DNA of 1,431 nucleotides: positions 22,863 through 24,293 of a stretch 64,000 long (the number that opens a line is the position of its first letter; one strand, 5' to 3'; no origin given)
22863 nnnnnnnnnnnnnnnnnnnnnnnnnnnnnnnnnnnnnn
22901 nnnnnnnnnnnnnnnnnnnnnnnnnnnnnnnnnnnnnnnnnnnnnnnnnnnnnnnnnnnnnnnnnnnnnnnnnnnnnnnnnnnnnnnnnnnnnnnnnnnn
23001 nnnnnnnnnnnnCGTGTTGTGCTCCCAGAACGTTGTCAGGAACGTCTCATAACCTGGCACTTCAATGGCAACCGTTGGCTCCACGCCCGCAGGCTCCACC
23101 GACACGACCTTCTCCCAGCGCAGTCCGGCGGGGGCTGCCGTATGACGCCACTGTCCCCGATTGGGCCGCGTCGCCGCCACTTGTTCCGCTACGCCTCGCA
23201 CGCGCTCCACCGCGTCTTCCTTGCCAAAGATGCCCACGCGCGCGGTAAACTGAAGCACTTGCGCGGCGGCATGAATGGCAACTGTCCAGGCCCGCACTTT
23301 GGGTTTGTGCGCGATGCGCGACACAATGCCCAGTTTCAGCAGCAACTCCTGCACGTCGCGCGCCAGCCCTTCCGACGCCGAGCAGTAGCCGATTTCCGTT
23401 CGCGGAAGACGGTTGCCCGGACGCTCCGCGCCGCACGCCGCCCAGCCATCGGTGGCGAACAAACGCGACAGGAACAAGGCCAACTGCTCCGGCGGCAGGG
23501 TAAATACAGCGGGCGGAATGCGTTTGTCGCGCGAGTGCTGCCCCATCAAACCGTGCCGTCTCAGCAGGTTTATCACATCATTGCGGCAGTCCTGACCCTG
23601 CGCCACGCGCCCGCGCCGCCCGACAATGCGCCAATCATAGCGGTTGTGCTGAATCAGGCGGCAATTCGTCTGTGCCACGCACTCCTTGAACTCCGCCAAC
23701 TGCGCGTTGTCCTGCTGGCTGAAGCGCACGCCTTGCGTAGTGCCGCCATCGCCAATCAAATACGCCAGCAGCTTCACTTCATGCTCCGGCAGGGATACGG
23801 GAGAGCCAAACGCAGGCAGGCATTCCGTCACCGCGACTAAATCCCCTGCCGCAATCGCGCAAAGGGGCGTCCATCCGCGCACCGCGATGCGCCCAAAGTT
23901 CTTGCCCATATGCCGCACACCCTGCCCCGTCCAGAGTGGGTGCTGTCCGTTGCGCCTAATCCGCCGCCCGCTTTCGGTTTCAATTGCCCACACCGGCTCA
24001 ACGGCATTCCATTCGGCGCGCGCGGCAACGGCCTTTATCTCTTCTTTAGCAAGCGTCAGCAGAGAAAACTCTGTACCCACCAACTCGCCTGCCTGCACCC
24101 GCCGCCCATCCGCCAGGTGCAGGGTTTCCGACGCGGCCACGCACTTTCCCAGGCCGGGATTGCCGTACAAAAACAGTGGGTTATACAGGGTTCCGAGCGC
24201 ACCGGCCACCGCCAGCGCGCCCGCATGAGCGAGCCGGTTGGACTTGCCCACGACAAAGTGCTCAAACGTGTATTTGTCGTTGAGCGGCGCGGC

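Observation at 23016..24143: Intein with a homing endonuclease splitting the Walker-A loop of the replication initiator DnaA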

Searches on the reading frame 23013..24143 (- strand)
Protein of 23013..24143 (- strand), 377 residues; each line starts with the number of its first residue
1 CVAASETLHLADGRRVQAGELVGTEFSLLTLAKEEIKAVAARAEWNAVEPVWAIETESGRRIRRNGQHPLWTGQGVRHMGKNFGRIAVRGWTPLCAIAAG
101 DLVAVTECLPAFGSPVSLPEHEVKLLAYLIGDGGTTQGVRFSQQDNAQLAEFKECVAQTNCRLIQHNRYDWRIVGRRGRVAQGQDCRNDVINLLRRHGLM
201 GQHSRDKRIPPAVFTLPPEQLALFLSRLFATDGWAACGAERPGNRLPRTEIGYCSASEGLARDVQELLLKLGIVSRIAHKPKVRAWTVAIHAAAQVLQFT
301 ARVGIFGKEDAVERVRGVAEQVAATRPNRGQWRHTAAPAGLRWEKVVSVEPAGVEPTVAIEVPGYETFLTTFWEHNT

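Call 5: search_protein_families(library=pfam, proteins=[window:23013-24143:-], max_evalue=1)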
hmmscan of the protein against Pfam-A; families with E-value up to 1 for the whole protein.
seq(377 aa): 2 families
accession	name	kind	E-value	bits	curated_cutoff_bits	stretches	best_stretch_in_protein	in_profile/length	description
PF14528.11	LAGLIDADG_3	-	6.9e-12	45.9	22.5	1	219-304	1-82/82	LAGLIDADG-like domain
PF14890.11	Intein_splicing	-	0.016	15.4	35.8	1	10-369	3-147/155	Intein splicing domain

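Call 6: search_protein_families(library=ncbifam, proteins=[window:23013-24143:-], max_evalue=1)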
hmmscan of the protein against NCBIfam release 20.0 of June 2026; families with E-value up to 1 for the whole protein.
seq(377 aa): 9 families
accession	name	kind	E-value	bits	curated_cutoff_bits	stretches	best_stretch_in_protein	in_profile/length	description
NF005852.0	PRK07773.1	equivalog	3.9e-41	141.2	780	1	1-314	398-707/886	replicative DNA helicase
NF038098.1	GyrA_w_intein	exception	2.2e-13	49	1850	1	2-311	118-419/1232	intein-containing DNA gyrase subunit A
NF007072.0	PRK09519.1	equivalog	8e-11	41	1024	1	88-279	329-514/790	intein-containing recombinase RecA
NF006207.0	PRK08332.1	equivalog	2e-08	31.9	2400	1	89-286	971-1152/1684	vitamin B12-dependent ribonucleotide reductase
NF045703.1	rSAM_Tes_intein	exception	1.4e-07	29.7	1700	1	124-283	373-518/1040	tetraether lipid synthase Tes, intein-containing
NF011303.0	PRK14715.1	equivalog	0.0028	14.8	1585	1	200-273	1193-1258/1627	DNA-directed DNA polymerase II large subunit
NF038162.1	RtcB_rel_intein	exception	0.0055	14.7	1150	1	33-80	132-179/961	intein-containing RtcB family protein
TIGR01445.1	intein_Nterm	domain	0.02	15.9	24.5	1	1-72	1-83/83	intein N-terminal splicing region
NF011418.0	PRK14845.1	equivalog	0.093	10.4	756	1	184-309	194-303/1049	translation initiation factor IF-2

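Call 7: search_solved_structures(query=window:23016-24143:-, max_evalue=1, show_alignments=2)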
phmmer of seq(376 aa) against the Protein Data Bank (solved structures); distinct sequences matched with E-value up to 1: 4.
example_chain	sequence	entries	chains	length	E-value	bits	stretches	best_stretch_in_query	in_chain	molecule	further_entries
4o1r_A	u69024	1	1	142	0.00035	23.1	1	12-79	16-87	Replicative DNA helicase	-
6frg_A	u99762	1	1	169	0.16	14.4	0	339-370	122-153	Replicative DNA helicase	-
6frh_A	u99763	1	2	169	0.16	14.4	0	339-370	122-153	Replicative DNA helicase,Replicative DNA helicase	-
1mi8_A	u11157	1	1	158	0.5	12.7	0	339-370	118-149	DnaB intein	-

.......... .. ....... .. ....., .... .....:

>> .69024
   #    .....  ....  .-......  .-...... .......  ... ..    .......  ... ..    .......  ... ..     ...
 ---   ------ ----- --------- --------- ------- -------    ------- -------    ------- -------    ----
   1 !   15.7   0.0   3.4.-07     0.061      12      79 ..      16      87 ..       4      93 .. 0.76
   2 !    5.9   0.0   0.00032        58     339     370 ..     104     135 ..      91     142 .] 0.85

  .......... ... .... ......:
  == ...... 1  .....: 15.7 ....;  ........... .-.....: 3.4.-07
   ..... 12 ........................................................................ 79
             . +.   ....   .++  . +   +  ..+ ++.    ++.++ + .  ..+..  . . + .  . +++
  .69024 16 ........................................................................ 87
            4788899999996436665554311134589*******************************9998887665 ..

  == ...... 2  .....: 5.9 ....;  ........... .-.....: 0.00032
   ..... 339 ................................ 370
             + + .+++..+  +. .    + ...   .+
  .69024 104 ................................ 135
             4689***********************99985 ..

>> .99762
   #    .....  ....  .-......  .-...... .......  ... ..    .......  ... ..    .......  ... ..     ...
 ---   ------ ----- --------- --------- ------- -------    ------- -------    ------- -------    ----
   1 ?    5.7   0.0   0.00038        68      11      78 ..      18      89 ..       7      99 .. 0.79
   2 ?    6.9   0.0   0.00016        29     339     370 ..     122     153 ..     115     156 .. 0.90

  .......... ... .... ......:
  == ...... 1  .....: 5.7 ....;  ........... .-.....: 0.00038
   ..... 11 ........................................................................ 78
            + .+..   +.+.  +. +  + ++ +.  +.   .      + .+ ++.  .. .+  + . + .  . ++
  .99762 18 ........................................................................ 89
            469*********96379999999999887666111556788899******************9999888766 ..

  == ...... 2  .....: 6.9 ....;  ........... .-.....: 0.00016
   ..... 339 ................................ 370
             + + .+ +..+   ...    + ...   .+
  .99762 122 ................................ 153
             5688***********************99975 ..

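Call 25: find_homologous_proteins(query=window:23016-24143:-, max_evalue=0.00001)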
Query window:23016-24143:- (376 aa): 33 proteins with E <= 0.00001 among 8000 candidates.
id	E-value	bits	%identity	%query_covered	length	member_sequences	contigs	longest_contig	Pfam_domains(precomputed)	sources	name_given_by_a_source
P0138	1.6e-119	418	54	100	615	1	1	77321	PF01695.24,PF14528.12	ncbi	-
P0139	1.0e-116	408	53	100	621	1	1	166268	PF01695.24,PF14528.12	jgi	-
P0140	1.9e-113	398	53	100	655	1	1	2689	PF01695.24,PF14528.12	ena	-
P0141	3.1e-113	397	52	100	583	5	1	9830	PF01695.24,PF14528.12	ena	-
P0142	4.9e-113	396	54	100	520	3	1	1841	PF01695.24,PF14528.12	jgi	jgi:intein/homing endonuclease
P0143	9.1e-110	385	52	100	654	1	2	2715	PF01695.24,PF14528.12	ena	-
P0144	7.8e-105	369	49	100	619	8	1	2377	PF00308.25,PF14528.12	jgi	-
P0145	2.7e-92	328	54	83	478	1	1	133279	PF14528.12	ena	-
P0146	1.3e-83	299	75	49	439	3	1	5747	PF11638.14,PF00308.25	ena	-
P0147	1.2e-76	276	71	47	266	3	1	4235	PF00308.25,PF14528.12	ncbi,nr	ncbi:MAG: DnaA/Hda family protein, partial [Armatimonadota bacterium]|nr:DnaA/Hda family protein [Ar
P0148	1.5e-70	256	48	74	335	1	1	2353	PF14528.12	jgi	-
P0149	1.1e-57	214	43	47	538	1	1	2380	PF14528.12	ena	-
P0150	3.7e-45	173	48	49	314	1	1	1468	-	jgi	jgi:replicative DNA helicase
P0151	8.4e-43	165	31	86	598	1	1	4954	PF14528.12,PF14890.12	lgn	-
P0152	6.4e-30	123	33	90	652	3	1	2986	PF03796.22,PF14528.12,PF13481.13,PF14890.12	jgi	jgi:replicative DNA helicase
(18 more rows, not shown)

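Call 36: predict_structure(alignment_id=A1)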
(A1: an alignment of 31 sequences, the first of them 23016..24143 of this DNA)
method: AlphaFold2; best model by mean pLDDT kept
length: 376 residues; sequences in the alignment: 31
mean_pLDDT: 92.3   pTM: 0.92
mean pLDDT of the five models: 92.3, 92.0, 91.7, 91.4, 90.7
residues with pLDDT >= 90: 312; 70-90: 41; 50-70: 23; < 50: 0
segments of 3 or more residues with pLDDT < 50: none
pLDDT, mean of each block of 10 residues (from residue 1): 95 95 95 91 96 97 96 75 79 96 96 94 98 92 96 96 94 78 68 95 96 97 99 91 75 98 98 97 96 95 98 96 82 89 96 96 92 94
secondary structure, 60 per line:
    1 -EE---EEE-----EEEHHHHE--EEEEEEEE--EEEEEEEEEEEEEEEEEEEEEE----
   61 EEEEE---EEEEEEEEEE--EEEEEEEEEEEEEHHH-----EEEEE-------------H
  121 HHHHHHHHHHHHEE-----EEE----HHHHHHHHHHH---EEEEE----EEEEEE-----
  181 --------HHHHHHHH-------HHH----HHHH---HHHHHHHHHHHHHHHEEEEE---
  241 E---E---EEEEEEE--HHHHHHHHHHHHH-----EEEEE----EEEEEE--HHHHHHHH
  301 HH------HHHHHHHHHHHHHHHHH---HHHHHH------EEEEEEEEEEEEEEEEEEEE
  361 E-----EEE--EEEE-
elements in order: E7-9 E15-17 H18-21 E25-32 E35-56 E61-65 E69-78 E81-93 E102-106 H120-132 E140-142 H147-157 E161-165 E170-175 H189-196 H211-214 H218-232 E233-237 E249-255 H258-270 E276-280 E285-290 H293-302 H309-325 H329-334 E341-361 E367-369 E372-375

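Call 42: fold_search(model_id=the predicted structure, library=pdb)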
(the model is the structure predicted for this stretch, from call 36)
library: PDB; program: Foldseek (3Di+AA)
matches with E <= 10: 396; with E <= 0.001: 112
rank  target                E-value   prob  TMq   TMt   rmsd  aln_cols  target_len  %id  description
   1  7qsu                  5.9e-19  1.00  0.68  0.70   5.4       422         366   18  Crystal structure of homing endonuclease-associated TliVMA intein (C1A, d333-339) (released 2022-03-30)
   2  7qss                  2.1e-18  1.00  0.67  0.60   8.9       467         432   16  Crystal structure of homing endonuclease-associated TliVMA intein (C1A) (released 2022-03-30)
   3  7qst                  2.0e-13  1.00  0.61  0.63   7.8       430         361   13  Crystal structure of homing endonuclease-associated PhoVMA intein (C1A) (released 2022-03-30)
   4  2cw7                  9.9e-12  1.00  0.59  0.43   9.5       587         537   15  Crystal structure of intein homing endonuclease II (released 2006-04-18)
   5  1dq3                  1.2e-11  1.00  0.58  0.49   7.7       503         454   13  CRYSTAL STRUCTURE OF AN ARCHAEAL INTEIN-ENCODED HOMING ENDONUCLEASE PI-PFUI (released 2000-07-05)
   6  1um2_A                2.1e-11  1.00  0.55  0.51   9.8       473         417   13  Crystal Structure of the Vma1-Derived Endonuclease with the Ligated Extein Segment (released 2004-09-22)
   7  1vde_B                8.6e-11  1.00  0.54  0.48  10.1       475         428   13  PI-SCEI, A HOMING ENDONUCLEASE WITH PROTEIN SPLICING ACTIVITY (released 1998-04-08)
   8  1ef0_A                9.6e-11  1.00  0.54  0.49   8.1       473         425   12  CRYSTAL STRUCTURE OF PI-SCEI MINIPRECURSOR (released 2000-06-07)
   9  1vde_A                2.2e-10  1.00  0.54  0.48   9.5       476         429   13  PI-SCEI, A HOMING ENDONUCLEASE WITH PROTEIN SPLICING ACTIVITY (released 1998-04-08)
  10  1lws_A                3.1e-10  1.00  0.52  0.47  10.1       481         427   12  Crystal structure of the intein homing endonuclease PI-SceI bound to its recognition sequence (released 2002-09-27)
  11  1jva_B                3.8e-10  1.00  0.56  0.50   9.9       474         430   13  CRYSTAL STRUCTURE OF THE VMA1-DERIVED ENDONUCLEASE BEARING THE N AND C EXTEIN PROPEPTIDES (released 2002-08-29)
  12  1jva_A                9.3e-10  1.00  0.53  0.48  10.3       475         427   14  CRYSTAL STRUCTURE OF THE VMA1-DERIVED ENDONUCLEASE BEARING THE N AND C EXTEIN PROPEPTIDES (released 2002-08-29)
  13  1um2_B                1.2e-09  1.00  0.55  0.50  10.0       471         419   12  Crystal Structure of the Vma1-Derived Endonuclease with the Ligated Extein Segment (released 2004-09-22)
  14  1dfa                  1.5e-09  1.00  0.53  0.50   8.8       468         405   13  CRYSTAL STRUCTURE OF PI-SCEI IN C2 SPACE GROUP (released 1999-12-08)
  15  1lwt_A                3.3e-09  1.00  0.53  0.46  10.7       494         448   13  Crystal structure of the intein homing endonuclease PI-SceI bound to its substrate DNA (Ca2+ free) (released 2002-09-27)
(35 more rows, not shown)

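Call 47: find_encoding_contigs(protein=P0138, flank=8000, max_places=3)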
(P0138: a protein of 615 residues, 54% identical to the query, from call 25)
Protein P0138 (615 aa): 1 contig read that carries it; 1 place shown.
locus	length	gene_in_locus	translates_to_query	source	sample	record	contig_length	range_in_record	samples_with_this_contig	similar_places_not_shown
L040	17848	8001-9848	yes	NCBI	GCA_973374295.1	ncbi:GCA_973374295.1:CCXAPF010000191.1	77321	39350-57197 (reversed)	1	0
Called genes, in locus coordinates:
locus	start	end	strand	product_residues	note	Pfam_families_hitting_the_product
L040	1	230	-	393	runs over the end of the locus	PF01594:AI-2E_transport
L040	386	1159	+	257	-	PF07136:DUF1385, PF19928:DUF6391 (faint)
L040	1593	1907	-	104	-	PF01850:PIN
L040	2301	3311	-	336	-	-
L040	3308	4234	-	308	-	PF24400:DUF7544 (weak)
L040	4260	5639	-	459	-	PF04174:CP_ATPgrasp_1, PF14403:CP_ATPgrasp_2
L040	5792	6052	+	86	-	-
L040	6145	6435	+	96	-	-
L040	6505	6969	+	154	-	-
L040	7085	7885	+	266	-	PF07261:DnaB_2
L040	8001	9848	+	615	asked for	PF14528:LAGLIDADG_3, PF01695:IstB_IS21 (weak)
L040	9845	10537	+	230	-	PF27148:Slr1353_N (weak)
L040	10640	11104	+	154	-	PF05899:Cupin_3 (weak), PF07883:Cupin_2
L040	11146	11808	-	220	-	PF14329:DUF4386 (weak)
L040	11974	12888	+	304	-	PF00753:Lactamase_B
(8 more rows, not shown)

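Call 48: find_encoding_contigs(protein=P0139, flank=8000, max_places=3)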
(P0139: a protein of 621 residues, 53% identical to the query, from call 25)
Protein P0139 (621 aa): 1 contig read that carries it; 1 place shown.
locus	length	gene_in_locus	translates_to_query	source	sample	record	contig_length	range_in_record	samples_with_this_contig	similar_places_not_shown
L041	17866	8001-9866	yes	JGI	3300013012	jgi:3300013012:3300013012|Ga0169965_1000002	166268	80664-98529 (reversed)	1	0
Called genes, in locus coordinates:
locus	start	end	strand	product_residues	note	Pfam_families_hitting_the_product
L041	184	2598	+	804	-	PF02737:3HCDH_N, PF00725:3HCDH, PF00378:ECH_1, PF16113:ECH_2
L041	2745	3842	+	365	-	PF00108:Thiolase_N, PF00109:ketoacyl-synt (faint), PF02803:Thiolase_C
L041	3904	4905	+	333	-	PF00753:Lactamase_B, PF21221:B_lactamase-like_C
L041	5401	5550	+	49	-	-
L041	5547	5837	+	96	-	-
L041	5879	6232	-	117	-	-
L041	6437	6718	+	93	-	PF13560:HTH_31, PF01381:HTH_3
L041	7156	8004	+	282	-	PF13730:HTH_36 (weak)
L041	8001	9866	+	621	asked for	PF14528:LAGLIDADG_3, PF01695:IstB_IS21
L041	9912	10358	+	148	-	PF00196:GerE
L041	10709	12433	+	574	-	PF02534:T4SS-DNA_transf (weak)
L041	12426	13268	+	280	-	PF13814:Replic_Relax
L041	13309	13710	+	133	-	-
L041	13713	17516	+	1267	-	PF01935:DUF87 (faint), PF12846:AAA_10 (faint), PF19044:P-loop_TraG (faint)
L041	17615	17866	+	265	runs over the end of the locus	-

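Call 56: search_protein_representatives(protein=window:23016-24143:-)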
Query: 376 residues. Proteins with E-value up to 0.001 (for the whole library): 3178; up to 1e-10: 1307; up to 1e-30: 175. The best 150 are listed.
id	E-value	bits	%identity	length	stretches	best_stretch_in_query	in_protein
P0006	1.2e-189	646.7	76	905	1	1-376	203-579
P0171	1.6e-115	402.8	51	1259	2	1-376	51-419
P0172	2.3e-115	402.2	57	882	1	1-376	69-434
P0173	2.9e-114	398.6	39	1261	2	6-376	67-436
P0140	6.0e-114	397.6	56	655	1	1-376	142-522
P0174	4.2e-113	394.8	59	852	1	1-376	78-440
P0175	3.2e-108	378.7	56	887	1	1-376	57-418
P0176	3.1e-105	368.9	37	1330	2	1-376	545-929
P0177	9.2e-101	354.2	52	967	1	1-376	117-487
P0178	4.4e-99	348.6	51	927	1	1-376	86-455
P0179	4.1e-96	338.9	51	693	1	1-376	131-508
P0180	4.3e-96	338.8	52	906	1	1-376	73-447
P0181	3.1e-95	336.0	47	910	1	1-376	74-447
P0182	3.8e-95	335.7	51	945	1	1-376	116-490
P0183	4.8e-92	325.5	48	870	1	1-376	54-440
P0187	2.3e-85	303.5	49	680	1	1-376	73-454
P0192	2.6e-76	273.7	42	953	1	1-376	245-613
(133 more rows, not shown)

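Call 59: search_protein_families(library=pfam, proteins=[P0171, P0172, P0174, P0175, P0177, P0179, P0140, P0176, P0192, P0187], max_evalue=0.001)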
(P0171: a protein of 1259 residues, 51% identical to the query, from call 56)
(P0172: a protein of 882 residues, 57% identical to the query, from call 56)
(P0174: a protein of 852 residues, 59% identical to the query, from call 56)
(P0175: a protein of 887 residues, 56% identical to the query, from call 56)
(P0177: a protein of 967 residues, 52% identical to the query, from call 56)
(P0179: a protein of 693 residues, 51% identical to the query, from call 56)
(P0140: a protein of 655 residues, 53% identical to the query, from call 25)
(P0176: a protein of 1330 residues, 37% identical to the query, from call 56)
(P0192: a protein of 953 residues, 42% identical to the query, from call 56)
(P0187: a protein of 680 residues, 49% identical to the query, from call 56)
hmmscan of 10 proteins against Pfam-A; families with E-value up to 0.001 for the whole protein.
P0171 (1259 aa): 2 families
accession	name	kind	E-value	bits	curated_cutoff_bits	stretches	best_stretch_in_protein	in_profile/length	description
PF14528.11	LAGLIDADG_3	-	7.1e-22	77.9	22.5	1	272-348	4-82/82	LAGLIDADG-like domain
PF14890.11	Intein_splicing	-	0.00023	21.5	35.8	0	59-411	2-146/155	Intein splicing domain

P0172 (882 aa): 1 family
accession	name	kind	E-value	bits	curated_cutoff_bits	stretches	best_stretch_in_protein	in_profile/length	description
PF14528.11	LAGLIDADG_3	-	4e-15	56.3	22.5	1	286-363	3-82/82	LAGLIDADG-like domain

P0174 (852 aa): 1 family
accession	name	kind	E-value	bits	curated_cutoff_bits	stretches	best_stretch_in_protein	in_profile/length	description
PF14528.11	LAGLIDADG_3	-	1.2e-13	51.6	22.5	1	295-369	2-82/82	LAGLIDADG-like domain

P0175 (887 aa): 1 family
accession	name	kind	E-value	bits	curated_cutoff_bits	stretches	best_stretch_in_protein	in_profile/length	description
PF14528.11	LAGLIDADG_3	-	1.7e-15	57.5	22.5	1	271-350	1-82/82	LAGLIDADG-like domain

P0177 (967 aa): 1 family
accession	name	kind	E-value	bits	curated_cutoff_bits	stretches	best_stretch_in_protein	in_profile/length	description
PF14528.11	LAGLIDADG_3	-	3e-13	50.3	22.5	1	330-407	2-81/82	LAGLIDADG-like domain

P0179 (693 aa): 2 families
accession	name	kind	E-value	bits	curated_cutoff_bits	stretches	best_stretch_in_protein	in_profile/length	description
PF14528.11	LAGLIDADG_3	-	3.4e-10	40.5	22.5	1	350-436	2-82/82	LAGLIDADG-like domain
PF01695.23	IstB_IS21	-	9e-06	25.8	24.1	1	509-614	106-203/238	IstB-like ATP binding protein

P0140 (655 aa): 3 families
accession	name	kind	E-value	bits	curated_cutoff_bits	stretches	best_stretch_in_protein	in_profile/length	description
PF14528.11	LAGLIDADG_3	-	4.3e-13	49.8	22.5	1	366-450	1-82/82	LAGLIDADG-like domain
PF01695.23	IstB_IS21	-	2e-07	31.2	24.1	1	523-649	106-233/238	IstB-like ATP binding protein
PF00308.24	Bac_DnaA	-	0.00015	22.4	23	1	523-632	48-155/162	Bacterial DnaA ATPAse domain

P0176 (1330 aa): 3 families
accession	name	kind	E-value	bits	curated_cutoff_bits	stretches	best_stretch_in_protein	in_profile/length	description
PF14528.11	LAGLIDADG_3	-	1.9e-32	111.8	22.5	2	298-390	2-82/82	LAGLIDADG-like domain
PF14890.11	Intein_splicing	-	3e-11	43.8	35.8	0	567-929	20-155/155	Intein splicing domain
PF01079.26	Hint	-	0.00072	19.6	29.7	0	115-186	50-117/213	Hint module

P0192 (953 aa): 1 family
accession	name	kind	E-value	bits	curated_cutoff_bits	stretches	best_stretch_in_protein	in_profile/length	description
PF14528.11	LAGLIDADG_3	-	8.8e-18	64.8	22.5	1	469-546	2-82/82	LAGLIDADG-like domain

P0187 (680 aa): 2 families
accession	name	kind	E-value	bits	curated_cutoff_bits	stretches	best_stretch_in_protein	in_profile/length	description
PF14528.11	LAGLIDADG_3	-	2.3e-17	63.5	22.5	1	305-386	2-82/82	LAGLIDADG-like domain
PF14890.11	Intein_splicing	-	0.00038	20.7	35.8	0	173-448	75-148/155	Intein splicing domain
